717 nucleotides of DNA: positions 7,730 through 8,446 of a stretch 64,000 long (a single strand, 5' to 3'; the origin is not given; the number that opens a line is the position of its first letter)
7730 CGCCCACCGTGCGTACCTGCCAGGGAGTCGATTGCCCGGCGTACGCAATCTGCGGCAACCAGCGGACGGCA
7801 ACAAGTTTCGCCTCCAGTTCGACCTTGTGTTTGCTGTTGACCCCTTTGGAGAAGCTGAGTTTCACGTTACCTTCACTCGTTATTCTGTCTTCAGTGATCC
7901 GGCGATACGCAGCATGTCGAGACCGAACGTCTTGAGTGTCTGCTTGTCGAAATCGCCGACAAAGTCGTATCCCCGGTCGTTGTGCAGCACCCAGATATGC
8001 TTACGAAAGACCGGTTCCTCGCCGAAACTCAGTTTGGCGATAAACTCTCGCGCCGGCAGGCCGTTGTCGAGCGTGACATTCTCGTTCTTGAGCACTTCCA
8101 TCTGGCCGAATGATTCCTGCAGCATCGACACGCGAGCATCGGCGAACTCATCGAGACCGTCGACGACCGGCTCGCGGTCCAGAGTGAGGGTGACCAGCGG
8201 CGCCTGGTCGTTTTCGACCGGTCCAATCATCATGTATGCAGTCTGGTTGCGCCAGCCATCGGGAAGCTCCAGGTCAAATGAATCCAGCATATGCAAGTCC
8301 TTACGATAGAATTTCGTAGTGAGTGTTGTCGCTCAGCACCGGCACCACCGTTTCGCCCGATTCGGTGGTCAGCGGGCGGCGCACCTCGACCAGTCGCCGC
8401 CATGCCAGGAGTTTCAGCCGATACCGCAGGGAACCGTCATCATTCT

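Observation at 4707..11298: T6SS cargo island: PAAR spike protein plus two candidate effector/immunity pairs from families I cannot name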

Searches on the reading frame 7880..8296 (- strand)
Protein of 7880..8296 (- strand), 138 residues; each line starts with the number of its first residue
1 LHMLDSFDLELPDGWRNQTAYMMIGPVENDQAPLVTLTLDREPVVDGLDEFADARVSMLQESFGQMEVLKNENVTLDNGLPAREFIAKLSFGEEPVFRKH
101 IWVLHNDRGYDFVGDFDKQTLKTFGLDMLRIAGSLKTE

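Call 3: search_protein_families(library=pfam, proteins=[window:7880-8296:-], max_evalue=0.1)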
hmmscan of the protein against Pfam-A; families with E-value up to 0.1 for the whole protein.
window:7880-8296:- (138 aa): 1 family
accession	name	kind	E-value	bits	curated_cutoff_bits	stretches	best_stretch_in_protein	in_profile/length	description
PF08786.17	DcrB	-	1.1e-05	26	27.2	1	9-96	4-89/127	DcrB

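Call 6: search_protein_families(library=ncbifam, proteins=[window:7880-8296:-], max_evalue=0.1)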
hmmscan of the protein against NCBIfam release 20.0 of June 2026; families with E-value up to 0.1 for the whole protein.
window:7880-8296:- (138 aa): 0 families

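Call 69: search_solved_structures(query=A7, max_evalue=10, show_alignments=1)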
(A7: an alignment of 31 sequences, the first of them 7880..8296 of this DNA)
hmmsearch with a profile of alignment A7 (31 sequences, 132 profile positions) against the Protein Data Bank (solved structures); distinct sequences matched with E-value up to 10: 6.
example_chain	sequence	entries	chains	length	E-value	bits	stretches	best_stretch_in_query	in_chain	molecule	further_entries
6xrf_A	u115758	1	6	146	0.0032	20.8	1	4-100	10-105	Effector EagT6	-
1tu1_A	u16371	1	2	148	0.0033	20.7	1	4-100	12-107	hypothetical protein PA0094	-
6xrr_E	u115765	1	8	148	0.35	14.2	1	5-94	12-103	Putative cytoplasmic protein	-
6xrb_A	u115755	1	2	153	0.38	14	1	5-94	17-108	SciW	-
2h1e_A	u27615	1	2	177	0.84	12.9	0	55-87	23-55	Chromo domain protein 1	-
9mvg_A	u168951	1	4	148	1.9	11.8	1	5-94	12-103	SciW protein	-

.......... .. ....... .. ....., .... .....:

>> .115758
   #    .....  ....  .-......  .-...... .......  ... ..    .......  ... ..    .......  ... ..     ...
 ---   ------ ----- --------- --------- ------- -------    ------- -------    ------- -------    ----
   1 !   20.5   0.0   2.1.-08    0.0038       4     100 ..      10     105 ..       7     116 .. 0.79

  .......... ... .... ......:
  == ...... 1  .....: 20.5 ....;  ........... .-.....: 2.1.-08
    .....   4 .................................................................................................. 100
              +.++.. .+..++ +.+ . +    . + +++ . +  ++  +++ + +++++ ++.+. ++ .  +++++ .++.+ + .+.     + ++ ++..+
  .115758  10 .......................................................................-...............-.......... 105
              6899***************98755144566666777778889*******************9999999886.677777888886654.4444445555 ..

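Call 70: search_protein_families(library=pfam, alignment_id=A7, max_evalue=0.01)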
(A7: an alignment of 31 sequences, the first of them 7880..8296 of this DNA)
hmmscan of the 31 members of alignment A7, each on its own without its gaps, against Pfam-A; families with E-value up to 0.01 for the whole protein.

A. member 1, window:7880-8296:- (138 aa): 1 family
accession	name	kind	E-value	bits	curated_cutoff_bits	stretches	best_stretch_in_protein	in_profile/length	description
PF08786.17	DcrB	-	1.1e-05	26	27.2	1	9-96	4-89/127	DcrB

B. families by the number of members that match (of 31 scanned): 8 families
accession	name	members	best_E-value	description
PF08786.17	DcrB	31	1.5e-15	DcrB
PF18933.6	PsbP_2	9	7.8e-06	PsbP-like protein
PF01789.22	PsbP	2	0.0022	PsbP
PF13498.11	DUF4122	1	2.2e-05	Domain of unknown function (DUF4122)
PF16813.11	Cas_St_Csn2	1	0.0013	CRISPR-associated protein Csn2 subfamily St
PF13091.12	PLDc_2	1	0.0019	PLD-like domain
PF10159.14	MMtag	1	0.002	Multiple myeloma tumor-associated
PF13511.11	DUF4124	1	0.0032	Domain of unknown function (DUF4124)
